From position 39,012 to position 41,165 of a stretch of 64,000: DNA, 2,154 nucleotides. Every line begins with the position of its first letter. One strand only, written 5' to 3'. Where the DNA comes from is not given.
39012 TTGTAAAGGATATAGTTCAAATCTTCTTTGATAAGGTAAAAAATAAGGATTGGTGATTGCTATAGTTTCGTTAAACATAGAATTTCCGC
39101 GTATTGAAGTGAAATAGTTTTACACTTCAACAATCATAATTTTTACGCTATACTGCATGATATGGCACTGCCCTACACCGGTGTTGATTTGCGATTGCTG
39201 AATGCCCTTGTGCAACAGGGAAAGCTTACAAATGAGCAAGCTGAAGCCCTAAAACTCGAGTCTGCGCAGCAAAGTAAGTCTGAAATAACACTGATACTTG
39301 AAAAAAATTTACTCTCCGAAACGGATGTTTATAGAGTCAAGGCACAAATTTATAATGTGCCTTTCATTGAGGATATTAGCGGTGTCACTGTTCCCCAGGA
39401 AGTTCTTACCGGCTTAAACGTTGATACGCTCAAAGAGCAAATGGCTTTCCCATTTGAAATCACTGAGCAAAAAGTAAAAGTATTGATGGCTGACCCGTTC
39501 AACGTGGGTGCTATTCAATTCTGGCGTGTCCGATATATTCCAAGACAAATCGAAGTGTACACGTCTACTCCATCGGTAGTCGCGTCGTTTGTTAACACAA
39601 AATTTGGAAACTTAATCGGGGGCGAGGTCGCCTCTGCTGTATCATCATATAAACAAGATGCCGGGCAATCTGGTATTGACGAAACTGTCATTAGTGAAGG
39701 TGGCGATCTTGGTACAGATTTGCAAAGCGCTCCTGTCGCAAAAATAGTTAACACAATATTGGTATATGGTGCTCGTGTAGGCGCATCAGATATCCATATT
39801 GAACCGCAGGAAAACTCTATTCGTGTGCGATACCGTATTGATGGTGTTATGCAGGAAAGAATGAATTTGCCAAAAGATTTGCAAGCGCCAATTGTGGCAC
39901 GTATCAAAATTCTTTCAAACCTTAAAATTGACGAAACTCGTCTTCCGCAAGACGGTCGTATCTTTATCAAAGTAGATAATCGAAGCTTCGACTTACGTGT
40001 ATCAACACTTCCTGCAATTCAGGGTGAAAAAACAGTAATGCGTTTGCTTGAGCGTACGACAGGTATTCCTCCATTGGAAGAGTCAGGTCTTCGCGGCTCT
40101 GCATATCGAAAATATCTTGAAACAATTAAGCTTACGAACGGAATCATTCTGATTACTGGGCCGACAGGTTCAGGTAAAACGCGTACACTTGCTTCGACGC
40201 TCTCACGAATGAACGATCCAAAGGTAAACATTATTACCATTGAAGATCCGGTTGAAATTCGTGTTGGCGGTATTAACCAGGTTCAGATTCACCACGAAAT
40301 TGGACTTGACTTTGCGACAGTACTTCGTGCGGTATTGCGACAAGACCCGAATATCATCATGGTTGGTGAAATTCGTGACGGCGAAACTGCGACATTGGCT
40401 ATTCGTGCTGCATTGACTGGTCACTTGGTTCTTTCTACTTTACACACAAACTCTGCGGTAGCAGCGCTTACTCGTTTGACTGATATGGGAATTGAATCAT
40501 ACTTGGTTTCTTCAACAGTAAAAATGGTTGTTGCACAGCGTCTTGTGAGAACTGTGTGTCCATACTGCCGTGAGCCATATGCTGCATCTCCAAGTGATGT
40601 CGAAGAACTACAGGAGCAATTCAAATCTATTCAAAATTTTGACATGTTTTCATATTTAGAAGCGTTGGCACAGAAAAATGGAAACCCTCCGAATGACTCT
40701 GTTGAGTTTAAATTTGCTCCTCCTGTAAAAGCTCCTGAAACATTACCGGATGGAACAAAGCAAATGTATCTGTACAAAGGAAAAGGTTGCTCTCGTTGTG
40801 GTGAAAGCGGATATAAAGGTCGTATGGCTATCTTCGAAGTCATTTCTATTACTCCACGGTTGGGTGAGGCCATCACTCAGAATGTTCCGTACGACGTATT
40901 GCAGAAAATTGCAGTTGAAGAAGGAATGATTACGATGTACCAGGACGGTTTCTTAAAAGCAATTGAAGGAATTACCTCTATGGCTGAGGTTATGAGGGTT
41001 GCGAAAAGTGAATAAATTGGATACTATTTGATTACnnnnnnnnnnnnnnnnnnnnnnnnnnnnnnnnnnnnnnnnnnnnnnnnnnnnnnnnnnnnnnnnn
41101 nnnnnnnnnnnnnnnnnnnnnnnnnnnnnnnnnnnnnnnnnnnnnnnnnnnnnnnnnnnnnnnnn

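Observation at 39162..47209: Secretin-less type IV pilus module with disordered Pro-rich N-terminal extensions on PilT and PilC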

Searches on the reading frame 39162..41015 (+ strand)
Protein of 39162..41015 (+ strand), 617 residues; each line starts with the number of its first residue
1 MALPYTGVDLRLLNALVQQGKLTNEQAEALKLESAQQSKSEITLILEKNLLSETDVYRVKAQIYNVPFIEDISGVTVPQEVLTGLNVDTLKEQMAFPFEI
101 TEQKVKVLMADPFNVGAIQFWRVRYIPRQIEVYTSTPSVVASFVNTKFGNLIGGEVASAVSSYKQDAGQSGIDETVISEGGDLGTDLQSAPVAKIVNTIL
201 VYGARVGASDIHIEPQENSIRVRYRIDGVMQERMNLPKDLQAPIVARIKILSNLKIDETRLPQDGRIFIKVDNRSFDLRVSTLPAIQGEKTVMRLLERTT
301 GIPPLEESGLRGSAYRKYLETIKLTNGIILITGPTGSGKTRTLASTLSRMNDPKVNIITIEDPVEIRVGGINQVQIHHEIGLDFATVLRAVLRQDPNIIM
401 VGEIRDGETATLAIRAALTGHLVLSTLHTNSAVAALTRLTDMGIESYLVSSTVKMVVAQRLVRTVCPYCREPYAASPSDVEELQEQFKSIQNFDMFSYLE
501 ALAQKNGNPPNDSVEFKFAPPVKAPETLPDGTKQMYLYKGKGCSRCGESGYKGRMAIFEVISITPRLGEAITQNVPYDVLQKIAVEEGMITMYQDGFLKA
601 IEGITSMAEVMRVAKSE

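Call 3: search_protein_families(library=pfam, proteins=[window:39162-41015:+], max_evalue=0.01)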
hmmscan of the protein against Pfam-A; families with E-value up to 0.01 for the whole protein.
window:39162-41015:+ (617 aa): 8 families
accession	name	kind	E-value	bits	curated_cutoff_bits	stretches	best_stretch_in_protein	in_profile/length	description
PF00437.27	T2SSE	-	8.7e-121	403.5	24.9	1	188-612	4-370/370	Type II/IV secretion system protein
PF05157.20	MshEN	-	2.1e-08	34.5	23.1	1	64-142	1-78/90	MshEN domain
PF13401.12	AAA_22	-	0.00057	20.6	27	1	325-360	4-41/130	AAA domain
PF20720.3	nSTAND3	-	0.0013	18.9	27.2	1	314-366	6-57/155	Novel STAND NTPase 3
PF13476.12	AAA_23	-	0.0017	19.5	27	1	320-340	13-33/201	AAA domain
PF13191.12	AAA_16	-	0.003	18.5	32.6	1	319-366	16-63/167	AAA ATPase domain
PF04851.21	ResIII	-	0.0034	17.8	22.5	1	314-352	11-49/164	Type III restriction enzyme, res subunit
PF12775.13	AAA_7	-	0.0099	15.9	25.8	0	320-360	27-67/181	P-loop containing dynein motor region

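Call 4: search_protein_families(library=ncbifam, proteins=[window:39162-41015:+], max_evalue=0.01)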
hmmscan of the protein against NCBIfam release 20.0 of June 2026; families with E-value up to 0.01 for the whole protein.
window:39162-41015:+ (617 aa): 23 families
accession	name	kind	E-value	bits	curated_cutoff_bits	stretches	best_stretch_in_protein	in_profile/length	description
TIGR02533.1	type_II_gspE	equivalog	4.9e-157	523.5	630.25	2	85-490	4-407/486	type II secretion system ATPase GspE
TIGR02538.1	type_IV_pilB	equivalog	1.4e-155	519.1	675.65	2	12-495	2-485/564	type IV-A pilus assembly ATPase PilB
NF007755.0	PRK10436.1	equivalog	6.3e-133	443.8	617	2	188-475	81-368/465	type II secretion system protein GspE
NF053534.1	T4PilAsmATPsTfpB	equivalog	4.5e-127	424.9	850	2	83-489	95-499/584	type IV pilus assembly ATPase TfpB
NF041000.1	ATPase_ComGA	equivalog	6.3e-73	245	300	1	199-463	3-266/267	competence type IV pilus ATPase ComGA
TIGR01420.1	pilT_fam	subfamily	9.2e-49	166.5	319.1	1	199-462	5-268/343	PilT/PilU family type 4a pilus ATPase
TIGR02525.1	plasmid_TraJ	equivalog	1.1e-26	93.8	368.3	1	293-464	122-300/372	plasmid transfer ATPase TraJ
TIGR02524.1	dot_icm_DotB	equivalog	3.4e-20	72.5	463.3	1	196-465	6-288/358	Dot/Icm type IV secretion system ATPase DotB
TIGR02782.1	TrbB_P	equivalog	3.4e-19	69.3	304.55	1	324-445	134-258/303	P-type conjugative transfer ATPase TrbB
NF058587.1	archaellum_moto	equivalog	1.8e-18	66.6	550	1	328-466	277-421/527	archaellum flagellar ATPase motor FlaI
NF010407.0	PRK13833.1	subfamily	5.8e-17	62.1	499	1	329-446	147-266/323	conjugal transfer protein TrbB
NF010469.0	PRK13894.1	subfamily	1.5e-16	60.7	508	1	325-441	148-266/320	conjugal transfer ATPase TrbB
TIGR03819.1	heli_sec_ATPase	hypoth_equivalog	3e-15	56.3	373.15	1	246-459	101-317/340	TadA family conjugal transfer-associated ATPase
TIGR02788.1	VirB11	equivalog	6.8e-15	54.9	249.95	1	315-451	133-274/308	P-type DNA transfer ATPase VirB11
NF053672.1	bindosome_BasE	exception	2.3e-10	39.9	1000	1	319-446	263-396/512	bindosome assembly system ATPase subunit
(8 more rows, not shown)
